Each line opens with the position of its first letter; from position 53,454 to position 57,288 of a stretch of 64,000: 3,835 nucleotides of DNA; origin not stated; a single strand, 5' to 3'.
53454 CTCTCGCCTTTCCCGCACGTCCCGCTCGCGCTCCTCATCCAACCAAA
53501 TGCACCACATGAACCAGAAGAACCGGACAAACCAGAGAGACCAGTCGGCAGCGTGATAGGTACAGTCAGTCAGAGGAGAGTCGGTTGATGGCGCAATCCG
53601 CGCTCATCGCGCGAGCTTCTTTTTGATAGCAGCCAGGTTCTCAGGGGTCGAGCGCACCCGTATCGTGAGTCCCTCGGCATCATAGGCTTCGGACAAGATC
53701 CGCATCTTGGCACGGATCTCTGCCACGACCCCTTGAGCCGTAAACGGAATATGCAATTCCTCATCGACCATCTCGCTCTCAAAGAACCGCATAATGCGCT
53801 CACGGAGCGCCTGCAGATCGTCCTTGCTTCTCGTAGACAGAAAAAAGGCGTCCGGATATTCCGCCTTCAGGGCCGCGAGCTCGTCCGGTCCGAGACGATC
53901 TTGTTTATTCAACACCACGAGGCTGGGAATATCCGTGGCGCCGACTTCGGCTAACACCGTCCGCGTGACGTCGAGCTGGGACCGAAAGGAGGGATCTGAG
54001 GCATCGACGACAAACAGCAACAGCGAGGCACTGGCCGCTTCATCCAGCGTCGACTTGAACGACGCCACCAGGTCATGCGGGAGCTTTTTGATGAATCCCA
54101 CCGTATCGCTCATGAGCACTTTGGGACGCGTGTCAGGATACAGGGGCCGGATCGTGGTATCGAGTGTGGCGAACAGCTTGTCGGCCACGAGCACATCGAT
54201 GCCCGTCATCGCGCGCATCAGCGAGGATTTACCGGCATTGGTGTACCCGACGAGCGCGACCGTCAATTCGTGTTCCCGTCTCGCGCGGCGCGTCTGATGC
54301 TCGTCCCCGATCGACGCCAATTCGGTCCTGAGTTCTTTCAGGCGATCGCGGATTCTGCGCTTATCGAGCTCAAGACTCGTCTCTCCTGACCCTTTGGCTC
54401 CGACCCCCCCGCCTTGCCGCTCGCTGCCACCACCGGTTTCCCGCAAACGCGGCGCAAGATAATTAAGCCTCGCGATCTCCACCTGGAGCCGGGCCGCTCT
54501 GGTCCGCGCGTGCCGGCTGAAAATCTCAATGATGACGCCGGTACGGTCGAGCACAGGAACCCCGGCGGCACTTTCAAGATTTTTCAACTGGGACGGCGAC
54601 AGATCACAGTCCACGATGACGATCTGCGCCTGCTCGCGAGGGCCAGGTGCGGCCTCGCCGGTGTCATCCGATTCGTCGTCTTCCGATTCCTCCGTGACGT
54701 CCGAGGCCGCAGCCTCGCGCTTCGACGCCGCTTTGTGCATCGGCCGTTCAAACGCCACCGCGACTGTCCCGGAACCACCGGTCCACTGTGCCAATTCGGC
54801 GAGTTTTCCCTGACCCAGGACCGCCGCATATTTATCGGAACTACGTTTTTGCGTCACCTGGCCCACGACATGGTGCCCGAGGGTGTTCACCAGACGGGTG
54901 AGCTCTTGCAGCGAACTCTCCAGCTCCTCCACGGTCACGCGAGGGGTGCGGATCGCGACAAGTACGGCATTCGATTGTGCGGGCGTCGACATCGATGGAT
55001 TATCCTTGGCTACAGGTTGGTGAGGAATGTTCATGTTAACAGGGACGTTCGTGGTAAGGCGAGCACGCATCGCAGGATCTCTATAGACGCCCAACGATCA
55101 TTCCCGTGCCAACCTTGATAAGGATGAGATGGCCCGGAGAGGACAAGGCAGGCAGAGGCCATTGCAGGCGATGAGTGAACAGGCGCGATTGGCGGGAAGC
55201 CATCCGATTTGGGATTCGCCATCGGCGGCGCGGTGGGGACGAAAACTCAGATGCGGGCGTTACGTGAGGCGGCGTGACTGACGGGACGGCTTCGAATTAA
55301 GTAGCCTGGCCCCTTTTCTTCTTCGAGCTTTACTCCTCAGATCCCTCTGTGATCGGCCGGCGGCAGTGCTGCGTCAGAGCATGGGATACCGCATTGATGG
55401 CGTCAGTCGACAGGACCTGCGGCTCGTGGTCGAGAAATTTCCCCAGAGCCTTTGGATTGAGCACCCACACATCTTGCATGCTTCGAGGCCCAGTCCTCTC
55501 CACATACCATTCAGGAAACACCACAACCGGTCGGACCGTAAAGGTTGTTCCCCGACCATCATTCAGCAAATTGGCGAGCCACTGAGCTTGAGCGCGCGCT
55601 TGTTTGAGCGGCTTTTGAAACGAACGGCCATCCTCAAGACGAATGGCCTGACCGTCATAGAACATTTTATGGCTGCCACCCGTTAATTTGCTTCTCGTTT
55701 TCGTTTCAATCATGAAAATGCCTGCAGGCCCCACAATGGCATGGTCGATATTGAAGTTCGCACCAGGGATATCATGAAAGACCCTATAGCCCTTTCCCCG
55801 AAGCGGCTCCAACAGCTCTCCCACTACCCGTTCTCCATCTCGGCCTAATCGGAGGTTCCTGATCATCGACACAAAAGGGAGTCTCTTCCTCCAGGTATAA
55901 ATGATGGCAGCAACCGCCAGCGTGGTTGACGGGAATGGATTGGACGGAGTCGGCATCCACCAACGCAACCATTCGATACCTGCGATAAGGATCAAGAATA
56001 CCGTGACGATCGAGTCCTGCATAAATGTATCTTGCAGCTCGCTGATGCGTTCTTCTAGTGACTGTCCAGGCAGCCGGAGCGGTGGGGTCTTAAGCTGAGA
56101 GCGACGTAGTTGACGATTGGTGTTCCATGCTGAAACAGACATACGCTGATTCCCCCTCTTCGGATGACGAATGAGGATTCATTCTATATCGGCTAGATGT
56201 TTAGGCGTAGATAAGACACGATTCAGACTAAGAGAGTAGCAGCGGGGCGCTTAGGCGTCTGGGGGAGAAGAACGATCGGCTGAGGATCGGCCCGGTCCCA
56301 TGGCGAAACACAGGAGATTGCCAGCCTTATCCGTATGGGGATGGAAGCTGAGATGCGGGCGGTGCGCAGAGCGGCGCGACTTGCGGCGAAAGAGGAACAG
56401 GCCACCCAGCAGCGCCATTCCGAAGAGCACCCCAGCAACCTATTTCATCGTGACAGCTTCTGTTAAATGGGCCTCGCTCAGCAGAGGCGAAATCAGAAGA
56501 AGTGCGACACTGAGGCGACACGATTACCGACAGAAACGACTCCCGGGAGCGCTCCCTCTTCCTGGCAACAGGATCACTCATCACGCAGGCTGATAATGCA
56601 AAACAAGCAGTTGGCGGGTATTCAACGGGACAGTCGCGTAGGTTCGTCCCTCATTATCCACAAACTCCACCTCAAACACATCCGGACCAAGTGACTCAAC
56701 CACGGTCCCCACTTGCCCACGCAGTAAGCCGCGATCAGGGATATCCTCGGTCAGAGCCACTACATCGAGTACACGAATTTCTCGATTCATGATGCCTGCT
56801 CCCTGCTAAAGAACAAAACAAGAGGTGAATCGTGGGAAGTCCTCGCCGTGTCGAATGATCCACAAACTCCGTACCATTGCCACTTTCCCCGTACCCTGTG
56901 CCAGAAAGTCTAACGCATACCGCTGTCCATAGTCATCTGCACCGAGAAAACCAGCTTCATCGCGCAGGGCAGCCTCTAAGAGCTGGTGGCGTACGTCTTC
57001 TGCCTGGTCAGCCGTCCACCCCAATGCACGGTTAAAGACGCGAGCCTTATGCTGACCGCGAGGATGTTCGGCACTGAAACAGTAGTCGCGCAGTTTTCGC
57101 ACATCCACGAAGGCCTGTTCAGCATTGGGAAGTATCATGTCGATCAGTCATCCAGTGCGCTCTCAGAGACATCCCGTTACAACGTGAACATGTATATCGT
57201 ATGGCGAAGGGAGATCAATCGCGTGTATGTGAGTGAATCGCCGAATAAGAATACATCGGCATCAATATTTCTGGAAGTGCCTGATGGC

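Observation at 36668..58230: Palindromic arrays of 9-nt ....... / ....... units: at least nine copies, all in one orientation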

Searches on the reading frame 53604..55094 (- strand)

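Call 12: search_protein_families(library=pfam, proteins=[window:53604-55094:-], max_evalue=0.01)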
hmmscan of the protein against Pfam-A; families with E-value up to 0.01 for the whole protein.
window:53604-55094:- (496 aa): 8 families
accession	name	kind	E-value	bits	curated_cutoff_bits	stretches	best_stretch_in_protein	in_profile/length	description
PF16360.10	GTP-bdg_M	-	7.3e-24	84.6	29.5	1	195-273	1-79/79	GTP-binding GTPase Middle Region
PF13167.11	GTP-bdg_N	-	1.7e-22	80.2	25.4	2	154-192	50-88/89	GTP-binding GTPase N-terminal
PF01926.29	MMR_HSR1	-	3.3e-18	66.3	21.9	1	278-397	1-113/113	50S ribosome-binding GTPase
PF03193.22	RsgA_GTPase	-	4.4e-05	23.8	30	0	356-434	23-104/174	RsgA GTPase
PF16897.10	MMR_HSR1_Xtn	-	0.00048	20.5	35.2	1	389-435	56-101/106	C-terminal region of MMR_HSR1 domain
PF00350.29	Dynamin_N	-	0.0008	19.9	27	0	279-310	1-32/168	Dynamin family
PF00009.33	GTP_EFTU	-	0.0049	16.9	26.5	0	353-418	90-151/188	Elongation factor Tu GTP binding domain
PF02421.24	FeoB_N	-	0.0055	16.7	27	0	278-314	2-38/156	Ferrous iron transport protein B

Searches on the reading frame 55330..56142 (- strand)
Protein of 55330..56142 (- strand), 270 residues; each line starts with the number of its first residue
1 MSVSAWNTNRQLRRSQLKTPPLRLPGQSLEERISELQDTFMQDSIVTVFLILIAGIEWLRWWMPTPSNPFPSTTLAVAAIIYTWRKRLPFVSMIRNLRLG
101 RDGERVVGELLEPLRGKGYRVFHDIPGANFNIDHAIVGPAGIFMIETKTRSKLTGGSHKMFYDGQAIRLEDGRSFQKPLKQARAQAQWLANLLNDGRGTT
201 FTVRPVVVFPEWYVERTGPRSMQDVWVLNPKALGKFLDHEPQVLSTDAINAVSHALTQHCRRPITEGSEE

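Call 12: search_protein_families(library=pfam, proteins=[window:55330-56142:-], max_evalue=0.01)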
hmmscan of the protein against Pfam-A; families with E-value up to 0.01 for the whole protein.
window:55330-56142:- (270 aa): 1 family
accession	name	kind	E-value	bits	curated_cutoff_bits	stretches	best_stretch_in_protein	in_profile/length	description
PF08378.17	NERD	-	6.6e-20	72.1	22.1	1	100-210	2-111/111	Nuclease-related domain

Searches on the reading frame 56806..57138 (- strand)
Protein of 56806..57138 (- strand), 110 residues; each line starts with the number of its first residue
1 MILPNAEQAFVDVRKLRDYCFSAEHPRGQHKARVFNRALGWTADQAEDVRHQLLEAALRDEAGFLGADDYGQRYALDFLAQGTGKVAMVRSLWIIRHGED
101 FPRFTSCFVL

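Call 47: search_protein_families(library=pfam, proteins=[window:56806-57138:-], max_evalue=0.01)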
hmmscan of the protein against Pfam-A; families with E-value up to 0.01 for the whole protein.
window:56806-57138:- (110 aa): 1 family
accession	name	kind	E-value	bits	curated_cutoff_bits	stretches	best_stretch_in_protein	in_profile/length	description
PF21814.2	DUF6883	-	6.5e-28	97.6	27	1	3-109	2-108/110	Domain of unknown function (DUF6883)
